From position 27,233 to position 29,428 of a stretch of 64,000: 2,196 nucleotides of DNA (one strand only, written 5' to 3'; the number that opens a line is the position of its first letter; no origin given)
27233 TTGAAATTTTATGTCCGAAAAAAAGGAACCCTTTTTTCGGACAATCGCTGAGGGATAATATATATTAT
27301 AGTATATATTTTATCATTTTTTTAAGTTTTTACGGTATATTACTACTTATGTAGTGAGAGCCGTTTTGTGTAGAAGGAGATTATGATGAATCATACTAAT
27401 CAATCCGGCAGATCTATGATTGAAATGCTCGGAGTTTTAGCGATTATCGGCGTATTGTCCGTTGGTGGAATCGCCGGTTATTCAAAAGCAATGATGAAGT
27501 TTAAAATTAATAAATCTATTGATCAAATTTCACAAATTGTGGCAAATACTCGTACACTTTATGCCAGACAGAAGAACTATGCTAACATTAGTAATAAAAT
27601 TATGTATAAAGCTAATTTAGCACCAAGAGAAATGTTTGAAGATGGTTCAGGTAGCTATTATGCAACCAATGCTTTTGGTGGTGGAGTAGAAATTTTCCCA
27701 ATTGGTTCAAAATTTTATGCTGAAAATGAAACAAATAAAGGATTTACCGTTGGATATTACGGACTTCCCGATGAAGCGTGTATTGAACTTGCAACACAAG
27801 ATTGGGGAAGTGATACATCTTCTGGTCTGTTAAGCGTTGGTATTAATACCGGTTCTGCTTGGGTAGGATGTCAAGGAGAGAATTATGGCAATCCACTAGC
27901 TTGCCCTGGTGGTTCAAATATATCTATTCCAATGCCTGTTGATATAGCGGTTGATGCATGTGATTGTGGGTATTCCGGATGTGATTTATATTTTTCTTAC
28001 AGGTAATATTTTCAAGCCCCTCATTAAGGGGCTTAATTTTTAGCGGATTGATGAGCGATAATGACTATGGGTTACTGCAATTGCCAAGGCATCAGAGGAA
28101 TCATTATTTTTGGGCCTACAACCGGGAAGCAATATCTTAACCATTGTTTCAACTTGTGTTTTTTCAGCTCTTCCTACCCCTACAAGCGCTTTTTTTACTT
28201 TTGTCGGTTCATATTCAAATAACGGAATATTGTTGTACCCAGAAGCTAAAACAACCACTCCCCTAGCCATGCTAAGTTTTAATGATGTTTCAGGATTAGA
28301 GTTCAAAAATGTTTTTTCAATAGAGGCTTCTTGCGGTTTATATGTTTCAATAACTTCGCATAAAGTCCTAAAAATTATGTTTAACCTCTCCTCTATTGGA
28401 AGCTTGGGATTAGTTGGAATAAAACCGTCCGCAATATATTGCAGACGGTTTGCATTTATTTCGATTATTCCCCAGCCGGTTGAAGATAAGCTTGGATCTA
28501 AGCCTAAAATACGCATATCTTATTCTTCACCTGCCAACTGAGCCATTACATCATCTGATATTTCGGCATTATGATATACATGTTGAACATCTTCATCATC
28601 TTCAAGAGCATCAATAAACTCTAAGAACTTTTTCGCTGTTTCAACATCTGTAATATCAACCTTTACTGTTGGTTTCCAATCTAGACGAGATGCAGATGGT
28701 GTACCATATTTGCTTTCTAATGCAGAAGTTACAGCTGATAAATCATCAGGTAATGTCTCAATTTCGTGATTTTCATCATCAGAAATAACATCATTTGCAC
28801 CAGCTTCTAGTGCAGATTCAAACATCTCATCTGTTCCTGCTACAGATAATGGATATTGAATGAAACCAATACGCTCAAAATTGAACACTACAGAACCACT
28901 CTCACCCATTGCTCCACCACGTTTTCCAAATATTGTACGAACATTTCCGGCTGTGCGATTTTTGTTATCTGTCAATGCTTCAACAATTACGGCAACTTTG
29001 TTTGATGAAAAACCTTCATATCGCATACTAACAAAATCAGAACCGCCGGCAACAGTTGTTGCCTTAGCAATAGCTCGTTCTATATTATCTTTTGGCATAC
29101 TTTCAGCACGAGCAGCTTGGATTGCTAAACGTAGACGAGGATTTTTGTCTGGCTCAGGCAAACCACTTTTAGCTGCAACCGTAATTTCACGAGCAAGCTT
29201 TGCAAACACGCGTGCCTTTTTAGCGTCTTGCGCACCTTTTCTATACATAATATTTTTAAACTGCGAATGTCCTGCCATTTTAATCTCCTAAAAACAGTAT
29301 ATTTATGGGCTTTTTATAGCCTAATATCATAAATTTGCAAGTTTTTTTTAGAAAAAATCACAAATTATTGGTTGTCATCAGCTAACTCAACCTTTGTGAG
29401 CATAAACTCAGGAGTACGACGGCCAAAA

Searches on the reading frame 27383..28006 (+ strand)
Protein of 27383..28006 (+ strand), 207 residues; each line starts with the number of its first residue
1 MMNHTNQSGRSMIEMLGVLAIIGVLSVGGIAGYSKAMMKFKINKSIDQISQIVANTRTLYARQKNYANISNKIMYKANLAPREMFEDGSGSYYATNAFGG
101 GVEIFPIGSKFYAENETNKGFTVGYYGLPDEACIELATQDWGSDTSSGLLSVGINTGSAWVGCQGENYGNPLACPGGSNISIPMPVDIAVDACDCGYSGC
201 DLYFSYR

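Call 14: search_protein_families(library=pfam, proteins=[window:27383-28006:+], max_evalue=0.01)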
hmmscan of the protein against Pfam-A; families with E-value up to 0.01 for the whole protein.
window:27383-28006:+ (207 aa): 3 families
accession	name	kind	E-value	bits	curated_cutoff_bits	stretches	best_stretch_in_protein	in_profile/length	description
PF05307.16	Bundlin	-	1.7e-13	51.5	22.3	1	41-173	8-125/151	Bundlin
PF08805.16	PilS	-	3.1e-13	50.4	22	1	42-157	4-107/138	PilS N terminal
PF07963.17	N_methyl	-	0.008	16.2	21.2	1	6-28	3-25/27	Prokaryotic N-terminal methylation motif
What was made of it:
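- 27383..28006 (+): Type IVb pilin gene (207 aa), a candidate major subunit of the fibre. Pfam Bundlin 51.5 bits and PilS 50.4 bits, both above cutoff (call 14).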

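Call 48: find_related_loci(query=A4, collection=metagenome_contigs, flank=10000)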
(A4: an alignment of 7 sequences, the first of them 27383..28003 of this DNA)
Query A4 (207 aa) in metagenome_contigs; peptide patterns used: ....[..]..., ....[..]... (x = any residue, [..] = any of these).
600 stretches matched a pattern (row limit reached: there are more); 526 encode a relative of the query (tblastn E <= 1e-3); the best 80 are kept; 79 distinct loci.
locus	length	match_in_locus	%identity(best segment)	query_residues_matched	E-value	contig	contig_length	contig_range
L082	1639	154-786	50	1-206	7e-60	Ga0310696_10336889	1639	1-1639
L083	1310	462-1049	55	1-189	2e-58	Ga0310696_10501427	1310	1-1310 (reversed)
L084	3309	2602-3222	52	1-196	2e-55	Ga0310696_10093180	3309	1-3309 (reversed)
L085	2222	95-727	46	6-206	3e-51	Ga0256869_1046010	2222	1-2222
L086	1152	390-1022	45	2-202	1e-51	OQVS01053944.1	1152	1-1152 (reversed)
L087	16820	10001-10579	48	4-195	3e-48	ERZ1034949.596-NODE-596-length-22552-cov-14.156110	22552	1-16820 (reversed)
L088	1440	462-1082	46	4-206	7e-48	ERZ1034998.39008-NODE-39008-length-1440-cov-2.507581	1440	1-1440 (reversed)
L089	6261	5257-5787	45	3-196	9e-47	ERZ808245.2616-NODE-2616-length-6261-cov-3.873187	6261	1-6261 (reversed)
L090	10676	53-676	45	2-206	9e-46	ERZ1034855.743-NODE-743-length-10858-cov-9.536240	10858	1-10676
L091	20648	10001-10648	46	7-206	5e-46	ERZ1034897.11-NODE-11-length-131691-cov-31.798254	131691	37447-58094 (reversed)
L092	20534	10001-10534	46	1-199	1e-45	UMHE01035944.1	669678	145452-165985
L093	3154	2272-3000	42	2-206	6e-45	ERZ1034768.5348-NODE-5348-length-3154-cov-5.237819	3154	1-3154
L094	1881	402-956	46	2-206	2e-45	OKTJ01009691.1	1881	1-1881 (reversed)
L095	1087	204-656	50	4-158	6e-47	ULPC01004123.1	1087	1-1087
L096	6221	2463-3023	45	2-206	3e-44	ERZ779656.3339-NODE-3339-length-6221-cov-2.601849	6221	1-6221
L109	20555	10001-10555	46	2-206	8e-43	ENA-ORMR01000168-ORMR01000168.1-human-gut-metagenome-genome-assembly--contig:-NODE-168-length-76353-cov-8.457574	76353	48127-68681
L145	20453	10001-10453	49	7-159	3e-40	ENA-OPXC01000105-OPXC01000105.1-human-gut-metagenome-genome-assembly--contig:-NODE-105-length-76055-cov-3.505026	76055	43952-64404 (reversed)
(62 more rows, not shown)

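Call 52: search_protein_families(library=pfam, proteins=[L109:127-1320:+, L109:1379-2071:+, L109:2037-3677:+, L109:3696-4970:+, L109:4927-6525:+, L109:6535-8205:+, L109:8217-9344:+, L109:9347-9922:+, L109:12374-13336:+, L109:9992-10561:+], max_evalue=0.01)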
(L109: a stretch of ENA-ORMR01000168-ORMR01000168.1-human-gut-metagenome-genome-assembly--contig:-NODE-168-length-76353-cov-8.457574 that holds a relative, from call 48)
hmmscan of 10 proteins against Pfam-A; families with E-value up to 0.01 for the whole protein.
L109:127-1320:+ (397 aa): 0 families

L109:1379-2071:+ (230 aa): 1 family
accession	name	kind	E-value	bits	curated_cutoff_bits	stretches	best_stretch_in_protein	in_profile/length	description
PF10671.14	TcpQ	-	1.2e-16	60.9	27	1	146-222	2-78/80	Toxin co-regulated pilus biosynthesis protein Q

L109:2037-3677:+ (546 aa): 3 families
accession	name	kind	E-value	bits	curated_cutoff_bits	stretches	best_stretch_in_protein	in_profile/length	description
PF00263.26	Secretin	-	3.8e-16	59.6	27.5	1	355-533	1-168/169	Bacterial type II and III secretion system protein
PF07655.18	Secretin_N_2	-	0.00087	20.2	23.4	1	210-257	39-88/91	Secretin N-terminal domain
PF03958.22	Secretin_N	-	0.0049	17.5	28.2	0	241-280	15-61/69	Bacterial type II/III secretion system short domain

L109:3696-4970:+ (424 aa): 1 family
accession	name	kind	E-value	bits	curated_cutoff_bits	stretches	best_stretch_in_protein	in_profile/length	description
PF06864.17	PAP_PilO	-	3.7e-11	43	26.7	1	33-423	3-419/419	Pilin accessory protein (PilO)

L109:4927-6525:+ (532 aa): 0 families

L109:6535-8205:+ (556 aa): 3 families
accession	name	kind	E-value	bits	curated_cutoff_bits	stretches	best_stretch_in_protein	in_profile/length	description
PF00437.27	T2SSE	-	2.5e-65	221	24.9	1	140-545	10-370/370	Type II/IV secretion system protein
PF25199.1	nSTAND_NTPase5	-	0.0038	17.5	34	1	292-326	45-79/145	Novel STAND NTPase 5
PF13173.12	AAA_14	-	0.0059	17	27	0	291-342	5-43/129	AAA domain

L109:8217-9344:+ (375 aa): 1 family
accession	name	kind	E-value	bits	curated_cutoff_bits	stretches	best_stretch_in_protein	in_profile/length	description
PF00482.28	T2SSF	-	5.7e-26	91.4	25.2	2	242-363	1-123/125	Type II secretion system (T2SS), protein F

L109:9347-9922:+ (191 aa): 2 families
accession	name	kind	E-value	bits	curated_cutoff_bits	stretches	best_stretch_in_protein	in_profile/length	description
PF05307.16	Bundlin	-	5e-07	30.5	22.3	1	41-143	5-106/151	Bundlin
PF08805.16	PilS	-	0.0008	19.9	22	1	49-136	8-92/138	PilS N terminal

L109:12374-13336:+ (320 aa): 4 families
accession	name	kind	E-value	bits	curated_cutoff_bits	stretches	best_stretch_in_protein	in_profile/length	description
PF00437.27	T2SSE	-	1.2e-28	100.3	24.9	1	90-239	120-261/370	Type II/IV secretion system protein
PF13401.12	AAA_22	-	0.0011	19.7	27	1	112-171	6-64/130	AAA domain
PF00931.28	NB-ARC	-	0.0029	17.3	23.5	1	102-253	10-167/248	NB-ARC domain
PF13191.12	AAA_16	-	0.0082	17.1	32.6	0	107-218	19-136/167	AAA ATPase domain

L109:9992-10561:+ (189 aa): 2 families
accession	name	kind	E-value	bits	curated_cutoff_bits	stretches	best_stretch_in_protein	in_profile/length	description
PF08805.16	PilS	-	4.7e-17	62.8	22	1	44-182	4-133/138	PilS N terminal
PF05307.16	Bundlin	-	1.2e-13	52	22.3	1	41-180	6-138/151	Bundlin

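Call 56: find_homologous_proteins(query=L145:6426-8105:+, max_evalue=1e-30)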
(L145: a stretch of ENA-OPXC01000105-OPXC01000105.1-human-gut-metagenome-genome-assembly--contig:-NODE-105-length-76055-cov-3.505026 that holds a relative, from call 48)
Query L145:6426-8105:+ (560 aa): 4405 proteins with E <= 1e-30 among 8000 candidates; the best 120 are listed.
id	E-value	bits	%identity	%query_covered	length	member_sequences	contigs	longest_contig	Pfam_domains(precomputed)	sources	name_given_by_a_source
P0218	0.0e+0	1253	100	100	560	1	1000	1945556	PF00437.27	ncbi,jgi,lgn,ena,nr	ncbi:MAG: GspE/PulE family protein [Alphaproteobacteria bacterium]|jgi:bfpD|nr:Flp pilus assembly co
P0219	0.0e+0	1253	100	100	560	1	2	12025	PF00437.27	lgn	-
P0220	0.0e+0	1253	100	100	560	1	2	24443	PF00437.27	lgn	-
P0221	0.0e+0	1252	100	100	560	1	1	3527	PF00437.27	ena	-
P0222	0.0e+0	1252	100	100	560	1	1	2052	PF00437.27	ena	-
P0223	0.0e+0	1252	100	100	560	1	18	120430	PF00437.27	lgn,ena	-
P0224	0.0e+0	1252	100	100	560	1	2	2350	PF00437.27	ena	-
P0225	0.0e+0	1252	100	100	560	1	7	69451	PF00437.27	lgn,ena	-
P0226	0.0e+0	1252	100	100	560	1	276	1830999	PF00437.27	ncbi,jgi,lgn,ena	jgi:bfpD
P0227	0.0e+0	1252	100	100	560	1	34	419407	PF00437.27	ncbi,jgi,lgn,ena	-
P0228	0.0e+0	1252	100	100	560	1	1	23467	PF00437.27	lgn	-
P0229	0.0e+0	1252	100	100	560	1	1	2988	PF00437.27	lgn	-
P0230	0.0e+0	1252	100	100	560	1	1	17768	PF00437.27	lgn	-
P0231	0.0e+0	1252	100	100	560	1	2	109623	PF00437.27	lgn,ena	-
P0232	0.0e+0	1252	100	100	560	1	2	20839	PF00437.27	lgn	-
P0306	0.0e+0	1097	88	98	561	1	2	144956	PF00437.27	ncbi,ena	-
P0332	0.0e+0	1054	82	100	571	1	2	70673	PF00437.27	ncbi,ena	-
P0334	0.0e+0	1053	84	98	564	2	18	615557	PF00437.27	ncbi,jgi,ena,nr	ncbi:MAG: hypothetical protein E7019_05065 [Alphaproteobacteria bacterium]|nr:hypothetical protein [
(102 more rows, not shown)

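Call 57: find_encoding_contigs(protein=P0218, flank=10000, max_places=10)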
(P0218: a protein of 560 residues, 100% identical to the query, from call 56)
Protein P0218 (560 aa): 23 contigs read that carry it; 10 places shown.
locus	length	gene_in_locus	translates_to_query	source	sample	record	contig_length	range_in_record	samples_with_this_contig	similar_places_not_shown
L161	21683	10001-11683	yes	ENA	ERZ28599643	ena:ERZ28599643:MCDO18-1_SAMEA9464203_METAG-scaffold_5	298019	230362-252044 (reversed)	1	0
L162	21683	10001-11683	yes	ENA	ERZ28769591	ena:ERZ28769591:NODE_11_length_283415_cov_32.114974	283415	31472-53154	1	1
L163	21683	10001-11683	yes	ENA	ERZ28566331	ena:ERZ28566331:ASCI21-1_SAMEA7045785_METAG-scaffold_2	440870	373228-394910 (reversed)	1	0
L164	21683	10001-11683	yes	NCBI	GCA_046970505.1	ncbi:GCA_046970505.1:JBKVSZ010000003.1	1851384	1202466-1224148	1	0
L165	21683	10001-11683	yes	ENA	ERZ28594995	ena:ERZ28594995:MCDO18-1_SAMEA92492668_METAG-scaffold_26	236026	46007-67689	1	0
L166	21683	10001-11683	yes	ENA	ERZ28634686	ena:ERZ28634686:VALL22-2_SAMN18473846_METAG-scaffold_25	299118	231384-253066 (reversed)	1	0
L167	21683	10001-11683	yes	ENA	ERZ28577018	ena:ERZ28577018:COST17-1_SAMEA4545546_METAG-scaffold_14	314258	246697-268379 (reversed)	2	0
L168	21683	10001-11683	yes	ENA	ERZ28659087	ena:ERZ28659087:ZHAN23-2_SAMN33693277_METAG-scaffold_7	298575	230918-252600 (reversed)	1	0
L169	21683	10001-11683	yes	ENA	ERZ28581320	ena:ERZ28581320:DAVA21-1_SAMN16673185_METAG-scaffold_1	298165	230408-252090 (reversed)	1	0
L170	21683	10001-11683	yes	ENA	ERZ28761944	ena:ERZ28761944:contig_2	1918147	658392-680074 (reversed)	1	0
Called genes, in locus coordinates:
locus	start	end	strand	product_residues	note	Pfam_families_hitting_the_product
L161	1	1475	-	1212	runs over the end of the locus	-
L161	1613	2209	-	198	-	PF04956:TrbC (faint)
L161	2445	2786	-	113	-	PF04956:TrbC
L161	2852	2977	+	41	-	-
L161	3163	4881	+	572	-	-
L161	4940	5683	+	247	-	PF10671:TcpQ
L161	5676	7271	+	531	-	PF00263:Secretin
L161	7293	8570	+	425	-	PF06864:PAP_PilO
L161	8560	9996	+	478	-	-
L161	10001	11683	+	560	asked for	PF00437:T2SSE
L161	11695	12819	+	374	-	PF00482:T2SSF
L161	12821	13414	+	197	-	PF08805:PilS (weak)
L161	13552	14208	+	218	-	PF05307:Bundlin, PF08805:PilS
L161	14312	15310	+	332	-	PF00437:T2SSE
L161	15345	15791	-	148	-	PF00156:Pribosyltran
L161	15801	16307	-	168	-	PF00578:AhpC-TSA, PF08534:Redoxin, PF13098:Thioredoxin_2, PF13905:Thioredoxin_8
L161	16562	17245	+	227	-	PF00092:VWA (weak)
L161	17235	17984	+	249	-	PF13672:PP2C_2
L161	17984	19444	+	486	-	PF00069:Pkinase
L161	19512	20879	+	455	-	PF03060:NMO (weak)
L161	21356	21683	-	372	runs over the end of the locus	PF13784:Fic_N, PF02661:Fic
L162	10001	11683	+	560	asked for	PF00437:T2SSE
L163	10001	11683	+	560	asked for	PF00437:T2SSE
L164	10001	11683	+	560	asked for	PF00437:T2SSE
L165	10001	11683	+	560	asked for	PF00437:T2SSE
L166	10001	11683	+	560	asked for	PF00437:T2SSE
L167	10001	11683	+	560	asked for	PF00437:T2SSE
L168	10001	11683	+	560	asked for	PF00437:T2SSE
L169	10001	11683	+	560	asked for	PF00437:T2SSE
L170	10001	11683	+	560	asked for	PF00437:T2SSE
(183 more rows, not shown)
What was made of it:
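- The related operons have a second, short ATPase that could drive retraction (calls 52, 57).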

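Call 61: find_encoding_contigs(protein=P0334, flank=300, max_places=10)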
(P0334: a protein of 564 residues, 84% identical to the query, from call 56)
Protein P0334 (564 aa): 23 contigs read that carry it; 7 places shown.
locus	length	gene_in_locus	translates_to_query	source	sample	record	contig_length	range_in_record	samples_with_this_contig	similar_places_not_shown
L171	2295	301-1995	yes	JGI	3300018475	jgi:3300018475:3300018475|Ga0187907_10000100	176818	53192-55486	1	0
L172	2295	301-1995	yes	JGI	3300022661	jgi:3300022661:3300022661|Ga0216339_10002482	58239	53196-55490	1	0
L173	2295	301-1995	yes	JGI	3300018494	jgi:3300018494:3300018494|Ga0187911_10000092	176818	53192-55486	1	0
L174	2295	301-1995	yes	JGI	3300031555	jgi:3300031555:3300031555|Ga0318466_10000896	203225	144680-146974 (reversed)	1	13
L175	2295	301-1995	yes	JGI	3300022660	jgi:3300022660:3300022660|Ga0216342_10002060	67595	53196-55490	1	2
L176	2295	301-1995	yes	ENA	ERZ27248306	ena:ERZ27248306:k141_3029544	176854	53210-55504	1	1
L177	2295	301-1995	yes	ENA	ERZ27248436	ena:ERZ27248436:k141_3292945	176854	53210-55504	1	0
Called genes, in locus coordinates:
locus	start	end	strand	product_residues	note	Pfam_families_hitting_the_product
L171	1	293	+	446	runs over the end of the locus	-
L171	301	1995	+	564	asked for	PF00437:T2SSE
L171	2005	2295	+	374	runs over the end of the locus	PF00482:T2SSF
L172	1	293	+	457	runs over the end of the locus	-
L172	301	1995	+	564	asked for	PF00437:T2SSE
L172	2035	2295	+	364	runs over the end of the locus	PF00482:T2SSF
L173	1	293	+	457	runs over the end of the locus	-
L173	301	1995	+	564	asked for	PF00437:T2SSE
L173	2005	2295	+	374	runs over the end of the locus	PF00482:T2SSF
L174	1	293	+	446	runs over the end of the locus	-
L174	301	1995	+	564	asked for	PF00437:T2SSE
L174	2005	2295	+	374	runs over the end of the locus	PF00482:T2SSF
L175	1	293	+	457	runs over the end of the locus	-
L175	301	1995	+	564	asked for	PF00437:T2SSE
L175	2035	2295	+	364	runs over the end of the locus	PF00482:T2SSF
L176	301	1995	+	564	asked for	PF00437:T2SSE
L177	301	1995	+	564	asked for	PF00437:T2SSE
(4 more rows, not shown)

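Call 74: search_protein_families(library=pfam, proteins=[L161:12821-13414:+, L161:8560-9996:+, L161:3163-4881:+, L161:14312-15310:+], max_evalue=0.1)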
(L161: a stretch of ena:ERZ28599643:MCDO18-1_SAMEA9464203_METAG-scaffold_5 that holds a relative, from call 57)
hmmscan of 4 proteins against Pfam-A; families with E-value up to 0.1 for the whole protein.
L161:12821-13414:+ (197 aa): 2 families
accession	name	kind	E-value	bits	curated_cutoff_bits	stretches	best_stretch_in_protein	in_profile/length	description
PF08805.16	PilS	-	1.8e-06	28.4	22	1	52-187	7-127/138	PilS N terminal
PF05307.16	Bundlin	-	6.7e-05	23.6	22.3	1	50-169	10-128/151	Bundlin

L161:8560-9996:+ (478 aa): 0 families

L161:3163-4881:+ (572 aa): 1 family
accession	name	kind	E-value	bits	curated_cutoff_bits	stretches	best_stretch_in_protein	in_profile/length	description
PF12595.13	iRhom1-2_N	-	0.024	14.6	25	1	182-275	28-124/189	Inactive rhomboid proteins 1/2, N-terminal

L161:14312-15310:+ (332 aa): 7 families
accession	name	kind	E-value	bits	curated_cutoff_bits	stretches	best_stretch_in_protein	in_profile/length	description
PF00437.27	T2SSE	-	3.1e-31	108.8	24.9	1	84-281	101-284/370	Type II/IV secretion system protein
PF00005.33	ABC_tran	-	0.0072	17.4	25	1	128-184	17-69/137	ABC transporter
PF13191.12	AAA_16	-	0.018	16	32.6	1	111-228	12-135/167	AAA ATPase domain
PF13401.12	AAA_22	-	0.045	14.5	27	1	123-149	6-32/130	AAA domain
PF03215.21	Rad17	-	0.048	14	23.8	1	122-146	45-69/186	Rad17 P-loop domain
PF20720.3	nSTAND3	-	0.06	13.5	27.2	0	122-160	17-54/155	Novel STAND NTPase 3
PF13604.12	AAA_30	-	0.078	13.1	27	0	122-151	18-46/191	AAA domain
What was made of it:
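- Pilin and prepilin peptidase genes share contigs with the pair (calls 14, 74).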

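Call 88: find_encoding_contigs(protein=P0306, flank=300, max_places=10)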
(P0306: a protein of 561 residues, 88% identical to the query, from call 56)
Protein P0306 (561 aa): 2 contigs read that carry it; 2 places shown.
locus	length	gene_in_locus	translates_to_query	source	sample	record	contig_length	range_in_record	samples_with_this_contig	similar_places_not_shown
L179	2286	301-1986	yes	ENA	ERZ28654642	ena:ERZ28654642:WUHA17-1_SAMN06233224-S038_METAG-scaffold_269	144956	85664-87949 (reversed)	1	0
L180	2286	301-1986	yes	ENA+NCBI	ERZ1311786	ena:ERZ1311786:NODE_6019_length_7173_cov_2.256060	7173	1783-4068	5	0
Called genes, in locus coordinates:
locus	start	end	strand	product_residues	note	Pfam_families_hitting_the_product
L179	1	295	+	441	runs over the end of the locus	-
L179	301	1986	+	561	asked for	PF00437:T2SSE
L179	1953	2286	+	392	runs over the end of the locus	PF00482:T2SSF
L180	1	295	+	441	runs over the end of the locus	-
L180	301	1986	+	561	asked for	PF00437:T2SSE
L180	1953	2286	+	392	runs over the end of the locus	PF00482:T2SSF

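Call 89: find_encoding_contigs(protein=P0332, flank=300, max_places=10)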
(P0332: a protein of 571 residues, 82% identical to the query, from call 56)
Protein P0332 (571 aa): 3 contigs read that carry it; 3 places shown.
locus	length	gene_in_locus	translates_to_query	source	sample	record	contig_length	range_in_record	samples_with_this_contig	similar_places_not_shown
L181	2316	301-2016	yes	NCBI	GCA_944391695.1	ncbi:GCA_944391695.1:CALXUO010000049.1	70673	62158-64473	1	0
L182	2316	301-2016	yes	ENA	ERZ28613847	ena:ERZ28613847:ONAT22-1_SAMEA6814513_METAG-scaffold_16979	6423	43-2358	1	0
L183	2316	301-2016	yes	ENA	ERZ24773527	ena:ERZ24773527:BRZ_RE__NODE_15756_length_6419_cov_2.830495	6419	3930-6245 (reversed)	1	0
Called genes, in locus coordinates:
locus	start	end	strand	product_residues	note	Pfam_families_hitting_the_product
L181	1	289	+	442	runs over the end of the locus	-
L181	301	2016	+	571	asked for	PF00437:T2SSE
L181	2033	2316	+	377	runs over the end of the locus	PF00482:T2SSF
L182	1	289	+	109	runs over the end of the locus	?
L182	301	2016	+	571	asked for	PF00437:T2SSE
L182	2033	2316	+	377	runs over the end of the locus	PF00482:T2SSF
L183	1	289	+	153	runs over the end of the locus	?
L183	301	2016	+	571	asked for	PF00437:T2SSE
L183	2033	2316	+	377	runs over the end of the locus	PF00482:T2SSF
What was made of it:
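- Tried and rejected: Contig look-ups of four ATPase homologues (calls 57, 61, 88, 89).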

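Call 94: search_protein_families(library=ncbifam, proteins=[window:27383-28003:+, L161:7293-8570:+, L161:8560-9996:+, L161:4940-5683:+, L161:5676-7271:+], max_evalue=0.01)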
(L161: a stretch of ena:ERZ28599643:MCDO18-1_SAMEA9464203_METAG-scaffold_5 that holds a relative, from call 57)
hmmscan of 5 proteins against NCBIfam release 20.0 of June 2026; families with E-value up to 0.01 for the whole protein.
window:27383-28003:+ (207 aa): 2 families
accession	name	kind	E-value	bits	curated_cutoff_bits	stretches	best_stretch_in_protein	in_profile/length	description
NF007800.0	PRK10506.1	equivalog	0.00034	20.5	158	1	4-59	5-60/163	prepilin peptidase-dependent protein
NF041775.1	typeIV_PilA_Myxo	equivalog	0.0062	16.5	400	1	8-77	11-80/214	type IV pilin protein PilA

L161:7293-8570:+ (425 aa): 0 families

L161:8560-9996:+ (478 aa): 2 families
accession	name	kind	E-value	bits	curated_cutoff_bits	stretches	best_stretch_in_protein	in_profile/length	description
TIGR03021.1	pilP_fam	equivalog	8.8e-08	33.2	34.65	1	303-410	5-116/119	type IV pilus biogenesis protein PilP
TIGR02168.1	SMC_prok_B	equivalog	0.0049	14.6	567.35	1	153-330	670-853/1181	chromosome segregation protein SMC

L161:4940-5683:+ (247 aa): 0 families

L161:5676-7271:+ (531 aa): 8 families
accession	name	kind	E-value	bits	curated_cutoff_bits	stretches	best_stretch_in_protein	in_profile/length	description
TIGR02520.1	pilus_B_mal_scr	equivalog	1.6e-85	287.6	287.65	1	145-517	121-513/513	PilN family type IVB pilus formation outer membrane protein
TIGR02519.1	pilus_MshL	equivalog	5.7e-33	114.2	250.2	1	246-517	5-289/290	pilus (MSHA type) biogenesis protein MshL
TIGR02517.1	type_II_gspD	equivalog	6.4e-11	41.4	351.35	1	220-519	301-591/600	type II secretion system secretin GspD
TIGR02516.1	type_III_yscC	equivalog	1e-09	37.5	238.45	1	238-487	197-426/463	type III secretion system outer membrane ring subunit SctC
NF011873.0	PRK15346.1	equivalog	4.6e-07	28.9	524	1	264-487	260-459/499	EscC/YscC/HrcC family type III secretion system outer membrane ring protein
NF042912.1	Amuc_1098_fam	equivalog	3.7e-06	25.3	750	1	236-356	421-529/805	Amuc_1098 family type IV pilus outer membrane protein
TIGR02515.1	IV_pilus_PilQ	subfamily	3.6e-05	22.9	284.35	1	316-483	235-388/428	type IV pilus secretin PilQ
NF001030.0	PRK00110.1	equivalog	0.0061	16.2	243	0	203-289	121-206/245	YebC/PmpR family DNA-binding transcriptional regulator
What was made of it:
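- Other gut Alphaproteobacteria have a chromosomal operon: TcpQ, PilN-type secretin, PilO, PilP, ATPase, platform protein, pilins, second ATPase (calls 52, 57, 94).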

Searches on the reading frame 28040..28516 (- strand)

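Call 16: search_protein_families(library=pfam, proteins=[window:28040-28516:-], max_evalue=0.01)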
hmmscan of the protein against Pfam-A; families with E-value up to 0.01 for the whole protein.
window:28040-28516:- (158 aa): 1 family
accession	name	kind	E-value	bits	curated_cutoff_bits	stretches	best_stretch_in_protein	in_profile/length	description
PF02075.23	RuvC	-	2.1e-43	148.2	22.2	1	3-150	1-148/148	Crossover junction endodeoxyribonuclease RuvC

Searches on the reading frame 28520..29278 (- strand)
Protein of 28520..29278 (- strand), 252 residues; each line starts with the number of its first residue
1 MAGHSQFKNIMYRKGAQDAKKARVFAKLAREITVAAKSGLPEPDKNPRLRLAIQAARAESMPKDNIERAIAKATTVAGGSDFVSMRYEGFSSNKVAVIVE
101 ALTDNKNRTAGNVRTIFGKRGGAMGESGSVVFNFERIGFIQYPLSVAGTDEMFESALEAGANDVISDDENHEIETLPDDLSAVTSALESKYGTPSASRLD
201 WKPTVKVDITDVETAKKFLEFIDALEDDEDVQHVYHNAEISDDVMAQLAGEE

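Call 16: search_protein_families(library=pfam, proteins=[window:28520-29278:-], max_evalue=0.01)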
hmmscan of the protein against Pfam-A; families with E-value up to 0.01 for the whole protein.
window:28520-29278:- (252 aa): 2 families
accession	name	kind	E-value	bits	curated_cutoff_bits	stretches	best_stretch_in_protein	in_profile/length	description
PF01709.26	Transcrip_reg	-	7.8e-51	172.4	27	1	84-238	3-160/160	TACO1/YebC second and third domain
PF20772.2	TACO1_YebC_N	-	1.7e-29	102.5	36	1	5-74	1-71/73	TACO1/YebC protein N-terminal domain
